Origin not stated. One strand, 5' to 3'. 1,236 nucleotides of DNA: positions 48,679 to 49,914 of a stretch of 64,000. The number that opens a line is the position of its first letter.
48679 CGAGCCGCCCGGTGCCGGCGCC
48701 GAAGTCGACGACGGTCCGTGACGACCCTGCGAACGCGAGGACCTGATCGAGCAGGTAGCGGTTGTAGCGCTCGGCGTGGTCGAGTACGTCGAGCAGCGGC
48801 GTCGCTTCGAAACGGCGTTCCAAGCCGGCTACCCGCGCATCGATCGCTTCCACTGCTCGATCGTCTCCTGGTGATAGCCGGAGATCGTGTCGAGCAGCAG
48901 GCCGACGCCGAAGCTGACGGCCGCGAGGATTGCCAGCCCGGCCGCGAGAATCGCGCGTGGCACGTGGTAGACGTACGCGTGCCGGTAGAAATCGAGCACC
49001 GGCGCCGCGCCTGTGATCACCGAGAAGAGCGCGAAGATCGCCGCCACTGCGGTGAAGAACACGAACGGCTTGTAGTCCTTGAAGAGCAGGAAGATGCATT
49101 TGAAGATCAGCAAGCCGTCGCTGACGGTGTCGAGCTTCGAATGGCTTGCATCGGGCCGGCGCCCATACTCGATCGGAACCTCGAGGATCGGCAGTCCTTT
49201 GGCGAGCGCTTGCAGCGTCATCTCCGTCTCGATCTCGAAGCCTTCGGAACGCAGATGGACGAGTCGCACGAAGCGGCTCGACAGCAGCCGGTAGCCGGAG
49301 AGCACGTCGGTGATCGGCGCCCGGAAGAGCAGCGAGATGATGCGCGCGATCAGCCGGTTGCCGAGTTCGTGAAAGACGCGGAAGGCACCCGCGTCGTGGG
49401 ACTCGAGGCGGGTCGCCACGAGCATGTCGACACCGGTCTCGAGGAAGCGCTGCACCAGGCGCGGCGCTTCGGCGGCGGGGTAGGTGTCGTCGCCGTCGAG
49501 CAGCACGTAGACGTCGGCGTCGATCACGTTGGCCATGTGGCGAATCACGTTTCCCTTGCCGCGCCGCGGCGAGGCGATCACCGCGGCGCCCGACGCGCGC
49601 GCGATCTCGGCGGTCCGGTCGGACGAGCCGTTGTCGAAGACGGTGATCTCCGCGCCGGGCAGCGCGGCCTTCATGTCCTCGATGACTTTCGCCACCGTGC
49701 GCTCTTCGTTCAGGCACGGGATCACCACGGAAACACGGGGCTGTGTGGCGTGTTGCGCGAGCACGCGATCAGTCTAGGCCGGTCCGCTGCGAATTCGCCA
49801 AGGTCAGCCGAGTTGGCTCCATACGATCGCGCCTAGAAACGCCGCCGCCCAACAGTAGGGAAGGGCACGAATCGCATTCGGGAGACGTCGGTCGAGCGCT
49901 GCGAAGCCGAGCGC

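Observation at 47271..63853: Island of six GT-C-fold glycosyltransferases (four TPR-fused, TMTC-like) next to a polyprenyl-phosphate GT2: candidate undescribed periplasmic O-glycosylation system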

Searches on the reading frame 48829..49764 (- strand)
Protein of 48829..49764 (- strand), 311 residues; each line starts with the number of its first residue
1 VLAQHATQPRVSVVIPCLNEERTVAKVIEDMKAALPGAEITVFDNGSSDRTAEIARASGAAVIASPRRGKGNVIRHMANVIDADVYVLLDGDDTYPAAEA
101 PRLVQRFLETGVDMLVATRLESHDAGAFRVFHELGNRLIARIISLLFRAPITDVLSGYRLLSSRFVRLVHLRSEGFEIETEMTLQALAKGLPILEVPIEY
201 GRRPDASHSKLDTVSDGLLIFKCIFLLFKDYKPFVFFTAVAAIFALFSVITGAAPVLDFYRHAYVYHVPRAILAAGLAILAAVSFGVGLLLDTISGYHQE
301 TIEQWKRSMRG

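Call 6: search_protein_families(library=pfam, proteins=[window:48829-49764:-], max_evalue=0.01)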
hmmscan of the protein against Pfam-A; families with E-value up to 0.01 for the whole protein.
window:48829-49764:- (311 aa): 2 families
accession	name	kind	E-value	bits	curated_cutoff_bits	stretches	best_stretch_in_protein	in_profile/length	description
PF00535.33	Glycos_transf_2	-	1.1e-18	68.2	23.3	1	12-154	1-152/168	Glycosyl transferase family 2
PF13641.12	Glyco_tranf_2_3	-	1.7e-08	35.2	27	1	9-126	1-129/230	Glycosyltransferase like family 2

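Call 8: search_protein_families(library=ncbifam, proteins=[window:48829-49764:-], max_evalue=0.001)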
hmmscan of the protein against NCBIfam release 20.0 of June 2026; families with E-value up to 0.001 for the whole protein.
window:48829-49764:- (311 aa): 11 families
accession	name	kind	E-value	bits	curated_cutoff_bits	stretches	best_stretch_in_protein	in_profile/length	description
TIGR04182.1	glyco_TIGR04182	equivalog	4.4e-65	220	325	1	11-304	2-292/293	S-layer glycoprotein N-glycosyltransferase AglJ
NF041391.1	DPhHxTase_Halo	equivalog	6.2e-29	100.5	375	1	18-226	4-207/213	dolichyl-phosphate hexose transferase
NF010496.0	PRK13915.1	equivalog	4.8e-16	58.7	262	1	3-98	25-132/307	glucosyl-3-phosphoglycerate synthase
NF058614.1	PPMAGASynPpgS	equivalog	1.7e-15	57.1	370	1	11-218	2-213/226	polyprenyl-phospho-N-acetylgalactosaminyl synthase PpgS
TIGR04283.1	glyco_like_mftF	equivalog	2.4e-14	53.5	182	1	11-111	1-100/221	TIGR04283 family arsenosugar biosynthesis glycosyltransferase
NF007986.1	PRK10714.1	equivalog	1.4e-09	37.4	529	1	10-142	7-149/316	undecaprenyl-phosphate 4-deoxy-4-formamido-L-arabinose transferase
TIGR03937.1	PgaC_IcaA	equivalog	9.4e-09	34.7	422.3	1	5-108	41-151/407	poly-beta-1,6-N-acetyl-D-glucosamine synthase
NF047588.1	GlcsyltransPgfSStrep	equivalog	7.8e-07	28.6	500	1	10-167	2-165/308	glycosyltransferase PgfS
NF053846.1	glyco_with_XrtP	equivalog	4.4e-05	22.3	520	1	13-57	45-89/440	XrtP-associated glycosyltransferase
NF041865.1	EpsU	equivalog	0.0002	20.5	700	1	7-88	37-128/394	exopolysaccharide biosynthesis GT2 family glycosyltransferase EpsU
TIGR03469.1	HpnB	hypoth_equivalog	0.00037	19.6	379.25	1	6-60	41-97/386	hopene-associated glycosyltransferase HpnB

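Call 16: find_homologous_proteins(query=window:48829-49764:-, max_evalue=1e-20)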
Query window:48829-49764:- (311 aa): 7727 proteins with E <= 1e-20 among 8000 candidates; the best 120 are listed.
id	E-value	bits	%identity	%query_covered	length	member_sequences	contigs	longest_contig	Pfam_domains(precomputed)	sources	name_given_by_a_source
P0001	2.7e-195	665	98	100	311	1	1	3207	PF13641.13,PF00535.33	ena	-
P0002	6.8e-195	664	97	100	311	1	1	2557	PF13641.13,PF00535.33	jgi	-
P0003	4.0e-189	645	99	96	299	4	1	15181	PF13641.13,PF00535.33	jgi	jgi:glycosyltransferase involved in cell wall biosynthesis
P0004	3.7e-187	639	98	96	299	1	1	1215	PF13641.13,PF00535.33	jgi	-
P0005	5.9e-187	638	97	96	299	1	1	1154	PF13641.13,PF00535.33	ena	-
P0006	2.3e-185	633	97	96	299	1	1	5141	PF13641.13,PF00535.33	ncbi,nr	ncbi:MAG: glycosyltransferase family 2 protein [Proteobacteria bacterium]|nr:glycosyltransferase fam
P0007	8.6e-173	592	91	96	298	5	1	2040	PF13641.13,PF00535.33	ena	-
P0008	1.3e-169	581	93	93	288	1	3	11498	PF00535.33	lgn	-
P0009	2.3e-163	561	82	100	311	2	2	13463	PF13641.13,PF00535.33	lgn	-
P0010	5.5e-163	559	82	100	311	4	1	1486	PF13641.13,PF00535.33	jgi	jgi:glycosyltransferase involved in cell wall biosynthesis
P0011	2.4e-158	544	83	97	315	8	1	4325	PF13641.13,PF00535.33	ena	-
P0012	1.7e-157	541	78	100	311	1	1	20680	PF13641.13,PF00535.33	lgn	-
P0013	1.3e-156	539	79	99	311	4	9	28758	PF13641.13,PF00535.33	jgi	jgi:glycosyltransferase involved in cell wall biosynthesis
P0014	1.5e-156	538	78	100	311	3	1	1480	PF13641.13,PF00535.33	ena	-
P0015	1.7e-156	538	79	97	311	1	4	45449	PF13641.13,PF00535.33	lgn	-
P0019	4.2e-155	534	78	100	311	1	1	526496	PF13641.13,PF00535.33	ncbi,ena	-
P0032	1.1e-149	516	77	96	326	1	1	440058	PF13641.13,PF00535.33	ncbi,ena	-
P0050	7.5e-125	434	80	79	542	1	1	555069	PF13847.13,PF13489.13,PF13641.13,PF13649.13,PF00535.33,PF08241.19,PF08242.19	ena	-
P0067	2.0e-118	413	62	99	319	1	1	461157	PF13641.13,PF00535.33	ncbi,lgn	ncbi:MAG: glycosyltransferase family 2 protein [Myxococcota bacterium]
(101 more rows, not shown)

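Call 17: find_encoding_contigs(protein=P0019, flank=10000, max_places=2)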
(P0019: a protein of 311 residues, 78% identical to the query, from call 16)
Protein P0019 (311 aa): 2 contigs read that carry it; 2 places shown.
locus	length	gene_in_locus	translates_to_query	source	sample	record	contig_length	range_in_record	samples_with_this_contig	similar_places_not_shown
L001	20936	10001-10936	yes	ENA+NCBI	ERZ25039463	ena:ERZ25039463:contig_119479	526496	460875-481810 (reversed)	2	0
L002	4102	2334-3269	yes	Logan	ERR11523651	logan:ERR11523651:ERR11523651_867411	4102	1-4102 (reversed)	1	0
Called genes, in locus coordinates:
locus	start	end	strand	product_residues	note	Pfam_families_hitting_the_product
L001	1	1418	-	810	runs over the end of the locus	PF13431:TPR_17 (faint), PF13428:TPR_14 (faint), PF00515:TPR_1 (faint), PF13371:TPR_9 (weak), PF14559:TPR_19 (weak), PF13432:TPR_16 (weak), PF14559:TPR_19 (weak), PF23914:TPR_CcmH_CycH (weak), +6 more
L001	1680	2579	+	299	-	-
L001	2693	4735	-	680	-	PF13428:TPR_14 (faint), PF00515:TPR_1 (faint), PF13424:TPR_12 (faint), PF23914:TPR_CcmH_CycH (faint), PF13432:TPR_16, PF14559:TPR_19, PF13371:TPR_9 (weak), PF13432:TPR_16 (weak), +5 more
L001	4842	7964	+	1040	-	PF01564:Spermine_synth, PF07719:TPR_2 (faint)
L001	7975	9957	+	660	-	-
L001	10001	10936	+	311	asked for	PF13641:Glyco_tranf_2_3, PF00535:Glycos_transf_2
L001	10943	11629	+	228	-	PF13489:Methyltransf_23, PF08241:Methyltransf_11, PF08242:Methyltransf_12, PF13649:Methyltransf_25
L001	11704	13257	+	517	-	PF13231:PMT_2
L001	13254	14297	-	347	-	PF01208:URO-D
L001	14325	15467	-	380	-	PF02771:Acyl-CoA_dh_N, PF02770:Acyl-CoA_dh_M, PF00441:Acyl-CoA_dh_1, PF08028:Acyl-CoA_dh_2 (weak)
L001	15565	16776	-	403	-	PF02771:Acyl-CoA_dh_N, PF02770:Acyl-CoA_dh_M, PF00441:Acyl-CoA_dh_1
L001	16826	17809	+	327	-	PF02401:LYTB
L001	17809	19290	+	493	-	PF01554:MatE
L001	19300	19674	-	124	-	PF01243:PNPOx_N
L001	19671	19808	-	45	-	-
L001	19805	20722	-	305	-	PF07724:AAA_2, PF00004:AAA (weak)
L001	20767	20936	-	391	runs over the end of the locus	PF02861:Clp_N, PF00004:AAA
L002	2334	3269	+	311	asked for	PF13641:Glyco_tranf_2_3, PF00535:Glycos_transf_2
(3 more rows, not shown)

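Call 18: find_encoding_contigs(protein=P0067, flank=10000, max_places=2)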
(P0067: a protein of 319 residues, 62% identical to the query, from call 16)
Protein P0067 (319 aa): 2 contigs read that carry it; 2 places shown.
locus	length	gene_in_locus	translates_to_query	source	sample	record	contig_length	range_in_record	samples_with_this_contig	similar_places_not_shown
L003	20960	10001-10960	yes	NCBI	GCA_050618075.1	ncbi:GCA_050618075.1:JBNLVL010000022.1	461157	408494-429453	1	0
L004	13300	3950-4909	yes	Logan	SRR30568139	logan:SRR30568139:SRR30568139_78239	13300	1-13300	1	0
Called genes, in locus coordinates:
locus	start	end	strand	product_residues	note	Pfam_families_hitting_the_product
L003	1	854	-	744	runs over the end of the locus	PF12228:DUF3604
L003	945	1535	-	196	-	PF13505:OMP_b-brl (weak)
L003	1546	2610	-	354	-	-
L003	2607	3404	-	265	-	PF00702:Hydrolase (faint), PF13344:Hydrolase_6, PF13242:Hydrolase_like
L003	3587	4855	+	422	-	-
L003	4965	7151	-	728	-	PF12437:GSIII_N, PF00120:Gln-synt_C, PF18318:Gln-synt_C-ter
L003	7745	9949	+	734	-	PF02516:STT3, PF22627:AglB_core-like, PF18079:AglB_L1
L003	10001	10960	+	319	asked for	PF00535:Glycos_transf_2, PF13641:Glyco_tranf_2_3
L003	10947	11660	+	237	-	PF13489:Methyltransf_23, PF08241:Methyltransf_11, PF08242:Methyltransf_12 (weak), PF13649:Methyltransf_25 (weak)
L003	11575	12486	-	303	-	PF13489:Methyltransf_23, PF13649:Methyltransf_25, PF13847:Methyltransf_31, PF08241:Methyltransf_11, PF08242:Methyltransf_12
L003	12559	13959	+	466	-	PF03062:MBOAT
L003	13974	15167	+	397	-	-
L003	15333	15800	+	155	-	-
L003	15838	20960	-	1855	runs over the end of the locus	PF00289:Biotin_carb_N, PF02786:CPSase_L_D2, PF07478:Dala_Dala_lig_C, PF02785:Biotin_carb_C, PF00364:Biotin_lipoyl, PF08326:ACC_central, PF01039:Carboxyl_trans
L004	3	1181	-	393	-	?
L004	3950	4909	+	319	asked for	PF00535:Glycos_transf_2, PF13641:Glyco_tranf_2_3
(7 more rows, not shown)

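Call 20: find_encoding_contigs(protein=P0003, flank=10000, max_places=2)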
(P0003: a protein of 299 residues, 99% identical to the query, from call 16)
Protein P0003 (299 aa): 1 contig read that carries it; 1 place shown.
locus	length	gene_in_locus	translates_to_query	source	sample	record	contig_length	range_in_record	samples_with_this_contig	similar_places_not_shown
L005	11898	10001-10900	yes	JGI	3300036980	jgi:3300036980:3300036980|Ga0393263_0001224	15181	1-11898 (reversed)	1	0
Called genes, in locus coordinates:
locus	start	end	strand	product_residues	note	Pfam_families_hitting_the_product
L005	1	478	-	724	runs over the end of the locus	PF13231:PMT_2, PF13432:TPR_16 (weak), PF14559:TPR_19, PF07719:TPR_2 (weak), PF13424:TPR_12, PF13432:TPR_16, PF14559:TPR_19 (weak), PF13432:TPR_16, +10 more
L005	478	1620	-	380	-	-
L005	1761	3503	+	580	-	PF02366:PMT, PF13231:PMT_2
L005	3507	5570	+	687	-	PF13371:TPR_9 (faint), PF24575:TPR_Slam (faint), PF13432:TPR_16, PF23914:TPR_CcmH_CycH, PF14559:TPR_19 (weak), PF13432:TPR_16, PF00515:TPR_1 (weak), PF07719:TPR_2 (weak), +8 more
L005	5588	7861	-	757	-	PF13424:TPR_12 (faint), PF13432:TPR_16 (weak), PF14559:TPR_19 (weak), PF23914:TPR_CcmH_CycH (weak), PF00515:TPR_1 (weak), PF07719:TPR_2 (weak), PF12895:ANAPC3 (weak), PF13432:TPR_16, +7 more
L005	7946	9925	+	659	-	PF13231:PMT_2 (weak)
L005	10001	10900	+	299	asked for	PF00535:Glycos_transf_2, PF13641:Glyco_tranf_2_3 (weak)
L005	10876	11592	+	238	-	PF05219:DREV (weak), PF13489:Methyltransf_23, PF13847:Methyltransf_31 (faint), PF08241:Methyltransf_11, PF08242:Methyltransf_12, PF13649:Methyltransf_25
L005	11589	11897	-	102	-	?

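Call 21: find_encoding_contigs(protein=P0032, flank=10000, max_places=1)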
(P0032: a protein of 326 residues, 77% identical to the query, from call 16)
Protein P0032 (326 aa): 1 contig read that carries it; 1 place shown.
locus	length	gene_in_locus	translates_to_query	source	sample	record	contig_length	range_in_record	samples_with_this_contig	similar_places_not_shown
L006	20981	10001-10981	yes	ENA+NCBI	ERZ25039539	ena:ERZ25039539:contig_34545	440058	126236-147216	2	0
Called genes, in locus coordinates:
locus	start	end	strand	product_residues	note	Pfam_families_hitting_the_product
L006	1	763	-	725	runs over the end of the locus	PF13231:PMT_2, PF13432:TPR_16 (faint), PF13424:TPR_12 (faint), PF00515:TPR_1 (faint), PF14559:TPR_19, PF07719:TPR_2 (weak), PF13428:TPR_14 (weak), PF23914:TPR_CcmH_CycH (weak), +5 more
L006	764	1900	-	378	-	-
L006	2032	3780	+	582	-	PF02366:PMT (weak), PF13231:PMT_2 (weak)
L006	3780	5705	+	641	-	PF07719:TPR_2 (faint), PF13371:TPR_9 (faint), PF13428:TPR_14 (faint), PF13424:TPR_12 (weak), PF13432:TPR_16 (weak), PF14559:TPR_19 (weak), PF23914:TPR_CcmH_CycH (weak), PF13432:TPR_16, +6 more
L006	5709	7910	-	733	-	PF13424:TPR_12 (faint), PF23914:TPR_CcmH_CycH (faint), PF07719:TPR_2 (faint), PF13176:TPR_7 (faint), PF13414:TPR_11 (faint), PF13432:TPR_16 (weak), PF12895:ANAPC3 (weak), PF13432:TPR_16 (weak), +5 more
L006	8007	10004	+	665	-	-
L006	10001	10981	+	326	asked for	PF00535:Glycos_transf_2, PF13641:Glyco_tranf_2_3 (weak)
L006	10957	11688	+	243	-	PF13489:Methyltransf_23, PF08241:Methyltransf_11, PF08242:Methyltransf_12, PF13649:Methyltransf_25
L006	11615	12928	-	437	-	PF13489:Methyltransf_23, PF08241:Methyltransf_11 (weak), PF08242:Methyltransf_12 (weak), PF13649:Methyltransf_25 (weak), PF13847:Methyltransf_31 (faint)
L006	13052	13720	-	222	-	-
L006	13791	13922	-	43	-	PF05199:GMC_oxred_C (weak)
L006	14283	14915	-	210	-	PF00732:GMC_oxred_N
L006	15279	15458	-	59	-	-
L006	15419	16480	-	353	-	PF04055:Radical_SAM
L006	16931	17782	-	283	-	-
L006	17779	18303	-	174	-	-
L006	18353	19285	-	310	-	-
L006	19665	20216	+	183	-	PF00488:MutS_V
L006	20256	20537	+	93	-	-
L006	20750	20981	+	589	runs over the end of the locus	PF02518:HATPase_c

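Call 30: find_related_loci(query=A1, collection=genome_contigs, flank=10000)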
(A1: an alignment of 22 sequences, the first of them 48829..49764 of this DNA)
Query A1 (311 aa) in genome_contigs; peptide patterns used: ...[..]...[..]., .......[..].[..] (x = any residue, [..] = any of these).
600 stretches matched a pattern (row limit reached: there are more); 591 encode a relative of the query (tblastn E <= 1e-3); the best 80 are kept; 80 distinct loci.
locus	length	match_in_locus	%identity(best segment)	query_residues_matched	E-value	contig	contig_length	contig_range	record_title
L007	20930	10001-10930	78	1-310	2e-163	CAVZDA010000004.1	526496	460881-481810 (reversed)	MAG: uncultured delta proteobacterium isolate MFD00822.bin.2.186 genome assembly, contig: contig_119479, whole genome sh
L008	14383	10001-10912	61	6-309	5e-113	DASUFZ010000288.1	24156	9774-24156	MAG TPA_asm: Myxococcota bacterium isolate SMAG_U1392 k141_980764, whole genome shotgun sequence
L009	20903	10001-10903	50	10-310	7e-102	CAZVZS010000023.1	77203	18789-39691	MAG TPA_asm: uncultured Leptospiraceae bacterium isolate SRP090828_co2_25 genome assembly, contig: NODE_131_length_77203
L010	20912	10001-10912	47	10-311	1e-89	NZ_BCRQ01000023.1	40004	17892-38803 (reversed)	Alicyclobacillus sendaiensis NBRC 100866, whole genome shotgun sequence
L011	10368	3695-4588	44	8-303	3e-86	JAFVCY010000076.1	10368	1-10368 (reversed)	MAG: Clostridia bacterium isolate RGIG5057 Roe_deer_Rumen.Co__c1147061, whole genome shotgun sequence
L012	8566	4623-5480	45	10-295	3e-85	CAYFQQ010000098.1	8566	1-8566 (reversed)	MAG TPA_asm: uncultured Coxiellaceae bacterium isolate ERP108616_co1_120 genome assembly, contig: k119_382340, whole gen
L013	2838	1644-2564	50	3-303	8e-87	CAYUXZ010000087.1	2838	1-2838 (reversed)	MAG TPA_asm: uncultured Gammaproteobacteria bacterium isolate SRP273308_co1_252 genome assembly, contig: NODE_95935_leng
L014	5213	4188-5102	45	3-311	1e-84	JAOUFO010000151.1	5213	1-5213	MAG: Deltaproteobacteria bacterium isolate 4_1_July_SF_Bin46 4_1_July_SF_Bin46_scaffold_9515_c1, whole genome shotgun se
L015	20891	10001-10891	43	10-304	1e-84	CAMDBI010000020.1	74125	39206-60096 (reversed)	MAG: Bacteroides fragilis isolate MiH-22jul19-173 genome assembly, contig: MiH-22jul19-C477, whole genome shotgun sequen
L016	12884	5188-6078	43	10-304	1e-83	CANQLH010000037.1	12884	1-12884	MAG: uncultured Clostridia bacterium isolate Lapin-015__bin77 genome assembly, contig: Lapin-015__NODE_4863_length_12884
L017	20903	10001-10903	45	10-310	3e-81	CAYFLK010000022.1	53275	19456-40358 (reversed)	MAG TPA_asm: uncultured Pseudomonadota bacterium isolate ERP019367_co1_136 genome assembly, contig: NODE_719_length_5327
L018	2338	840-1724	46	10-303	1e-83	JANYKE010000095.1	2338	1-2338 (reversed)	MAG: Eubacteriales bacterium isolate GL140_5_metabinner_133_sub GL140_5_k141_2155647, whole genome shotgun sequence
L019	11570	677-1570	42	10-306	8e-81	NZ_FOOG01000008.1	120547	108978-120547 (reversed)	Halobacillus alkaliphilus strain FP5, whole genome shotgun sequence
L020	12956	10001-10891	44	4-300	7e-81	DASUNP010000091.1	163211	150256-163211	MAG TPA_asm: Blastocatellia bacterium isolate SMAG_U1603 k141_1353501, whole genome shotgun sequence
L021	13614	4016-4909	45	11-308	1e-80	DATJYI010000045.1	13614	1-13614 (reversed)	MAG TPA_asm: Nitrospiria bacterium isolate SMAG_U15148 k141_844092, whole genome shotgun sequence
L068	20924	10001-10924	41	4-303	7e-76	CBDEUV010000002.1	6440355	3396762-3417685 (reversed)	MAG: Leptospirales bacterium isolate c8770d22-4079-4951-b12b-76a941e02df6 genome assembly, contig: contig_2, whole genom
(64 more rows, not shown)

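Call 36: search_protein_families(library=pfam, alignment_id=A2, max_evalue=0.001)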
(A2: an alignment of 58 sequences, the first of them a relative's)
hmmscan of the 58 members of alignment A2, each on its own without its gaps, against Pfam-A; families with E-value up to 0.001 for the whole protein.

A. member 1, L003:7508-9949:+ (813 aa): 3 families
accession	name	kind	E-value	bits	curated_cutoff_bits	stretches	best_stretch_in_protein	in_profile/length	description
PF18079.6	AglB_L1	-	1.4e-13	51.2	23.6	1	720-805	1-87/87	Archaeal glycosylation protein B long peripheral domain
PF22627.1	AglB_core-like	-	6.5e-10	39.8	27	1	591-663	38-106/111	AglB core domain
PF02516.20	STT3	-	7.9e-09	36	24.5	1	107-324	19-240/405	Oligosaccharyl transferase STT3, N-terminal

B. families by the number of members that match (of 58 scanned): 52 families (the first 25 are shown)
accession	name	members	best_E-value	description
PF19484.4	DUF6020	17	6.7e-78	Family of unknown function (DUF6020)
PF13231.12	PMT_2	10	1.6e-16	Dolichyl-phosphate-mannose-protein mannosyltransferase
PF02516.20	STT3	2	1.8e-31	Oligosaccharyl transferase STT3, N-terminal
PF02366.24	PMT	2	7.3e-08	Dolichyl-phosphate-mannose-protein mannosyltransferase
PF24677.1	DUF7657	1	4.7e-120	Domain of unknown function (DUF7657)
PF13414.12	TPR_11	1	1.7e-75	TPR repeat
PF00515.34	TPR_1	1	1.9e-74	Tetratricopeptide repeat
PF07719.23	TPR_2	1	8.9e-72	Tetratricopeptide repeat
PF13431.12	TPR_17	1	6.1e-60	Tetratricopeptide repeat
PF13181.12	TPR_8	1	7.4e-59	Tetratricopeptide repeat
PF21436.2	STT3-PglB_core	1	6.6e-52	STT3/PglB/AglB core domain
PF09586.16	YfhO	1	2.2e-51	Bacterial membrane protein YfhO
PF13432.12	TPR_16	1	2e-49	Tetratricopeptide repeat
PF13424.12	TPR_12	1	1.3e-46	Tetratricopeptide repeat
PF09913.15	DUF2142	1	2.6e-45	Predicted membrane protein (DUF2142)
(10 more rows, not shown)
